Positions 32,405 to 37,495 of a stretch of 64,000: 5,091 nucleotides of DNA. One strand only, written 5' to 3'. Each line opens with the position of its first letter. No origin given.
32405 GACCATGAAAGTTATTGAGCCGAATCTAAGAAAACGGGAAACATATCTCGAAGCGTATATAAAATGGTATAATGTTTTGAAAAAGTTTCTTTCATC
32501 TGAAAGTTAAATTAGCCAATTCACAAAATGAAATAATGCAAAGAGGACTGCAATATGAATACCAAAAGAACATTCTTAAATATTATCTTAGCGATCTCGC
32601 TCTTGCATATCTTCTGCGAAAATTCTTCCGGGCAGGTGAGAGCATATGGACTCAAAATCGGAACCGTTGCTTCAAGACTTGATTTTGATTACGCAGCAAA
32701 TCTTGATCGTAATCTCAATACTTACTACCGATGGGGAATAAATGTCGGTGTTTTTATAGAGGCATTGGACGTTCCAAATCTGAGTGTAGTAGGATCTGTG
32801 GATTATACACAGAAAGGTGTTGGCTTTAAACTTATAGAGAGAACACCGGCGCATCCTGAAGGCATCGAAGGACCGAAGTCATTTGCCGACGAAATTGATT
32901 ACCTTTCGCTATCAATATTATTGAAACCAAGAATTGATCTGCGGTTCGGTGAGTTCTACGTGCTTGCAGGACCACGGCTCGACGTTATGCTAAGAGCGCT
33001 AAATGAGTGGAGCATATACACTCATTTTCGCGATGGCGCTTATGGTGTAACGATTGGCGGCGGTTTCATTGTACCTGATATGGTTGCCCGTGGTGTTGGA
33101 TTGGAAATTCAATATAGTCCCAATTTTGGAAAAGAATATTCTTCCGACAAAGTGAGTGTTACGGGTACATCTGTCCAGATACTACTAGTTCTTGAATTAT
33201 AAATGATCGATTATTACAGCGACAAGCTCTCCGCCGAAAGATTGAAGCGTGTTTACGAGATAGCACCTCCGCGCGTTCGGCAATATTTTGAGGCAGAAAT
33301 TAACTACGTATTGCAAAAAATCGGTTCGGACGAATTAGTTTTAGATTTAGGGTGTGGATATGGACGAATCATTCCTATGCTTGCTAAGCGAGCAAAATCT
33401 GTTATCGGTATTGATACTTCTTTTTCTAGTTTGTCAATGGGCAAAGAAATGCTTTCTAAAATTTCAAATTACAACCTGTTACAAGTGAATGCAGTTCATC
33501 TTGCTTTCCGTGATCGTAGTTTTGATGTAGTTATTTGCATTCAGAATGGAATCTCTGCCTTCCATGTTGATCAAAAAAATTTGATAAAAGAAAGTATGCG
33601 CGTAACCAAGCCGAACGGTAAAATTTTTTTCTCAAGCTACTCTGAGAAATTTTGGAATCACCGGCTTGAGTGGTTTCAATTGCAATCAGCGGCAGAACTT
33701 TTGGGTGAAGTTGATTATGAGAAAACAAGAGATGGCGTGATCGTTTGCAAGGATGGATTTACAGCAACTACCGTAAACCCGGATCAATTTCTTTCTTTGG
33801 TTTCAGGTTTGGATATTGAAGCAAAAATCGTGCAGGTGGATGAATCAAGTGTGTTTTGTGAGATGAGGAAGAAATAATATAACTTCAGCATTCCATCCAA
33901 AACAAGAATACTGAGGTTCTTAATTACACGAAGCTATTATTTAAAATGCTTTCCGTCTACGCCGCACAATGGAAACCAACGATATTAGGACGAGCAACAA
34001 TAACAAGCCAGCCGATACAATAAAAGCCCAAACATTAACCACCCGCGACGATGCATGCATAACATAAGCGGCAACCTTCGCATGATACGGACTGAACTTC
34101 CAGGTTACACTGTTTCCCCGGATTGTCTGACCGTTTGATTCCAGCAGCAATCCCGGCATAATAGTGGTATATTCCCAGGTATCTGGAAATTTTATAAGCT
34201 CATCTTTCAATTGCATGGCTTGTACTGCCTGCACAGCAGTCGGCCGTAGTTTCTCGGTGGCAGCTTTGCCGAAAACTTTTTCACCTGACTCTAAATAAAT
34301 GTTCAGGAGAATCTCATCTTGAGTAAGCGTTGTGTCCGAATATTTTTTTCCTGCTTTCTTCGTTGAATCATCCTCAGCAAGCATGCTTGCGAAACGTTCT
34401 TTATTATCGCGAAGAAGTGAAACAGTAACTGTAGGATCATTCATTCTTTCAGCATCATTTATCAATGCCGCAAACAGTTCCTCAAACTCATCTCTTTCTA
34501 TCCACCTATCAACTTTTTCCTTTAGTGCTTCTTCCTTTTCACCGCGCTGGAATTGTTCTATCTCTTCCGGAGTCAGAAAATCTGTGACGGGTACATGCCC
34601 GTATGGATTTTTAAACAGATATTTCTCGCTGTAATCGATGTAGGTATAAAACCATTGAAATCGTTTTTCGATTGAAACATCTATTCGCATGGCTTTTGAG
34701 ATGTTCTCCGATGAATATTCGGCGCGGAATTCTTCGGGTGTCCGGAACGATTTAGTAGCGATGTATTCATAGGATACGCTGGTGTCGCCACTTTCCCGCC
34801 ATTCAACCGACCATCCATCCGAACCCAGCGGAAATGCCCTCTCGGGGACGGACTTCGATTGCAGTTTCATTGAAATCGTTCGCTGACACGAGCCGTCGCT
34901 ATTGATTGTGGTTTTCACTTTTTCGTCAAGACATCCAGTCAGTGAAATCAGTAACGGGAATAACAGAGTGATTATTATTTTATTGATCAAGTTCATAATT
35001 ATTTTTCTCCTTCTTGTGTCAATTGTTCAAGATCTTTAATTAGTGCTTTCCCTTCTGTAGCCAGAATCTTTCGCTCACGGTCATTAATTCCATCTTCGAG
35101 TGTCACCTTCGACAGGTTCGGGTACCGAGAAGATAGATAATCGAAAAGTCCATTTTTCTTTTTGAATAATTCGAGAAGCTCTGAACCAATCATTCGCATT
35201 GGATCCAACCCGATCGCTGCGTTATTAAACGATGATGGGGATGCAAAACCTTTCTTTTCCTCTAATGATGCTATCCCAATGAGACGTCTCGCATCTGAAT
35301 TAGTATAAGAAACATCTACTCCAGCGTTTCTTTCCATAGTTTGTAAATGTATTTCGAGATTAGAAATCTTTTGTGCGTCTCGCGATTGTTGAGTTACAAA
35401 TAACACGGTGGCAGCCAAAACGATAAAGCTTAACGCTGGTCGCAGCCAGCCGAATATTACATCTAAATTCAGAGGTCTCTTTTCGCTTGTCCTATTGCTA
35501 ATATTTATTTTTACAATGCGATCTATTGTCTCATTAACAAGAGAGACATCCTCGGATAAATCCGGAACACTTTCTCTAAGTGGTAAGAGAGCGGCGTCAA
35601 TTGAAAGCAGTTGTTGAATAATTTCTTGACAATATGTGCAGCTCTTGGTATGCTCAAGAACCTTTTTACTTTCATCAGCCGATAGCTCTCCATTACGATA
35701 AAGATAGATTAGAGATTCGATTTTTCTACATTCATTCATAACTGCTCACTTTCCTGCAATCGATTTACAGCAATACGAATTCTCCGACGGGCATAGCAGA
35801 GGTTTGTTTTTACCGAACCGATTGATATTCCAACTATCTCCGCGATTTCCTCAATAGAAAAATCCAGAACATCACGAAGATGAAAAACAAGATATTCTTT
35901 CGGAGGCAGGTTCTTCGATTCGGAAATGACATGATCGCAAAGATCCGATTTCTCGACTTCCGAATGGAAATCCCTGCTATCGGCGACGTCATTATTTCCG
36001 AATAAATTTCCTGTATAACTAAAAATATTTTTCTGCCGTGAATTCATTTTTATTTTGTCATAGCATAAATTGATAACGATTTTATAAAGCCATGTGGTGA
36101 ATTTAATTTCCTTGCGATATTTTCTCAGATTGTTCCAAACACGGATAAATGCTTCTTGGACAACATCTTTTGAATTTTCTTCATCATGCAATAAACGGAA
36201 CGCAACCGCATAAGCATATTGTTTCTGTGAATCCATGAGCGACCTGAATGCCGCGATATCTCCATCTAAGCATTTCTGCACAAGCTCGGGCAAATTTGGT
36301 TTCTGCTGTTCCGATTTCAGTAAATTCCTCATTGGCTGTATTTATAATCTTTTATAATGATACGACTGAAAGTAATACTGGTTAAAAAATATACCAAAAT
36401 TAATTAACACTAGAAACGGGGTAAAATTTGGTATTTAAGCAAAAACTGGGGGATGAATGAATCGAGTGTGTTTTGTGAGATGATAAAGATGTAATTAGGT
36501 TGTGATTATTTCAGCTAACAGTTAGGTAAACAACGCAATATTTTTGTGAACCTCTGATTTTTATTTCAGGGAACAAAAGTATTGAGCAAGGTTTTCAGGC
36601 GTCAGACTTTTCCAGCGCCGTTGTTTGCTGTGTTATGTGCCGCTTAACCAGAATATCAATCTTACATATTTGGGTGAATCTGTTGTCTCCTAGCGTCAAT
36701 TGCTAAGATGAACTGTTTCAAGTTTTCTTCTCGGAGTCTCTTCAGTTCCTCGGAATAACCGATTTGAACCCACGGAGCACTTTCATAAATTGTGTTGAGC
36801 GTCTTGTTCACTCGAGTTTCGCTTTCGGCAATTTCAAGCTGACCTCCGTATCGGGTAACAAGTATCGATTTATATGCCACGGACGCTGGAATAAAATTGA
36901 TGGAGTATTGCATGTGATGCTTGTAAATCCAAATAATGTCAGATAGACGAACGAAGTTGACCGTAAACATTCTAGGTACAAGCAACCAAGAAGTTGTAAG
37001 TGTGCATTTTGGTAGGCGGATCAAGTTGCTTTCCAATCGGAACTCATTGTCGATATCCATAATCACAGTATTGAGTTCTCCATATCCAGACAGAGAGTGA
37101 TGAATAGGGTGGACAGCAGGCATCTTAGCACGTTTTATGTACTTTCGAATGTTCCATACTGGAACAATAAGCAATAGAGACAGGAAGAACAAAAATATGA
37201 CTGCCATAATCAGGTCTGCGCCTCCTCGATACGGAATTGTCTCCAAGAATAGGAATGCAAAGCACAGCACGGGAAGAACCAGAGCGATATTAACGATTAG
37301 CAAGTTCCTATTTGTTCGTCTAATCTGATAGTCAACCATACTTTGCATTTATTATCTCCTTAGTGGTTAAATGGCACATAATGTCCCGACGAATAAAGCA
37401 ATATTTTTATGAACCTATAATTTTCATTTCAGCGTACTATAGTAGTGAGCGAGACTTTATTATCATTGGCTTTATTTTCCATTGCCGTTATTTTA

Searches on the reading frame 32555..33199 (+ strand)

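Call 8: search_protein_families(library=pfam, proteins=[window:32555-33199:+], max_evalue=0.001)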
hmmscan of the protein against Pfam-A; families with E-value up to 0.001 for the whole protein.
window:32555-33199:+ (215 aa): 1 family
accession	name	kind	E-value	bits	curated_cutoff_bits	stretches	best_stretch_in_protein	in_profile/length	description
PF13568.12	OMP_b-brl_2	-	1.6e-06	28.8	27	1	30-193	10-172/175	Outer membrane protein beta-barrel domain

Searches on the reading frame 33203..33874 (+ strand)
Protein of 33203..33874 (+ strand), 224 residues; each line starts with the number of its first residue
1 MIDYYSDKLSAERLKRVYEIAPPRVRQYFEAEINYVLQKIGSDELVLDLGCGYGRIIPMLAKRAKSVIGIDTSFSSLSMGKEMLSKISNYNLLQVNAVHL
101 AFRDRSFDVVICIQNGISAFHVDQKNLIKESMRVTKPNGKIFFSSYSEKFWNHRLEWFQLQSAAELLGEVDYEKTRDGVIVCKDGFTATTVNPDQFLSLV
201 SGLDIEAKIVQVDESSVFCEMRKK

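Call 28: search_protein_families(library=pfam, proteins=[window:33203-33874:+], max_evalue=0.001)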
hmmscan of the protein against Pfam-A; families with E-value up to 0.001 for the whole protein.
window:33203-33874:+ (224 aa): 11 families
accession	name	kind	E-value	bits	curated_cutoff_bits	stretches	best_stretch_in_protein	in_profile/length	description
PF13649.12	Methyltransf_25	-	1.1e-18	68.1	27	1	46-139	1-97/97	Methyltransferase domain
PF08241.18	Methyltransf_11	-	1.1e-18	68.1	21.2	1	47-143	1-95/95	Methyltransferase domain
PF13847.12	Methyltransf_31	-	6.7e-15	55.5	27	1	42-151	3-114/145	Methyltransferase domain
PF13489.12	Methyltransf_23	-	3.8e-11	43.4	27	1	26-160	6-134/164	Methyltransferase domain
PF08242.18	Methyltransf_12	-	9.1e-11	42.8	30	1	47-141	1-98/98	Methyltransferase domain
PF01209.24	Ubie_methyltran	-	1.6e-10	41.1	20.1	1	44-148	49-156/233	ubiE/COQ5 methyltransferase family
PF05175.20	MTS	-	4.4e-07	30.1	23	1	42-144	31-139/170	Methyltransferase small domain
PF07021.18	MetW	-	2.3e-06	27.8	21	1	32-156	3-120/193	Methionine biosynthesis protein MetW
PF02353.26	CMAS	-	9.1e-05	22.3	27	1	43-144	63-165/273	Mycolic acid cyclopropane synthetase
PF02390.23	Methyltransf_4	-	0.00092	19.2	24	0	44-104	3-70/173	Putative methyltransferase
PF08003.17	Methyltransf_9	-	0.00094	18.7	23.8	0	43-111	116-187/315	Protein of unknown function (DUF1698)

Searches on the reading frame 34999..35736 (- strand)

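Call 28: search_protein_families(library=pfam, proteins=[window:34999-35736:-], max_evalue=0.001)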
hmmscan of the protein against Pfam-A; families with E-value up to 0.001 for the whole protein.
window:34999-35736:- (245 aa): 1 family
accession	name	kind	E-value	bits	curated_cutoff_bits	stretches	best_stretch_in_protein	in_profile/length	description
PF13490.11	zf-HC2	-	1.6e-06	28.5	22.2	1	3-37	1-35/35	Putative zinc-finger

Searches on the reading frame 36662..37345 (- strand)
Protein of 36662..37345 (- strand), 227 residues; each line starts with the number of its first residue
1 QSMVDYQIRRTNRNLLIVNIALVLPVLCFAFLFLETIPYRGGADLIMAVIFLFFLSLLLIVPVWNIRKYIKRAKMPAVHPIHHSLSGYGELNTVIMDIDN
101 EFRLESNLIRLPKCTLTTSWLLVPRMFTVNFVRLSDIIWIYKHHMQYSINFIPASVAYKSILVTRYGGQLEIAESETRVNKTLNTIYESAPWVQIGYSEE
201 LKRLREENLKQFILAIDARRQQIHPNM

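Call 28: search_protein_families(library=pfam, proteins=[window:36662-37345:-], max_evalue=0.001)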
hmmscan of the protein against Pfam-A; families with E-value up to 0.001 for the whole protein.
window:36662-37345:- (227 aa): 2 families
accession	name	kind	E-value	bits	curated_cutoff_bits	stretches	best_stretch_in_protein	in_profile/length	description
PF20456.3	DUF6709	-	4.7e-10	39.4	27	1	43-204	183-338/339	Family of unknown function (DUF6709)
PF10272.14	Tmpp129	-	4.2e-06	26.8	27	1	3-148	32-182/349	Putative transmembrane protein precursor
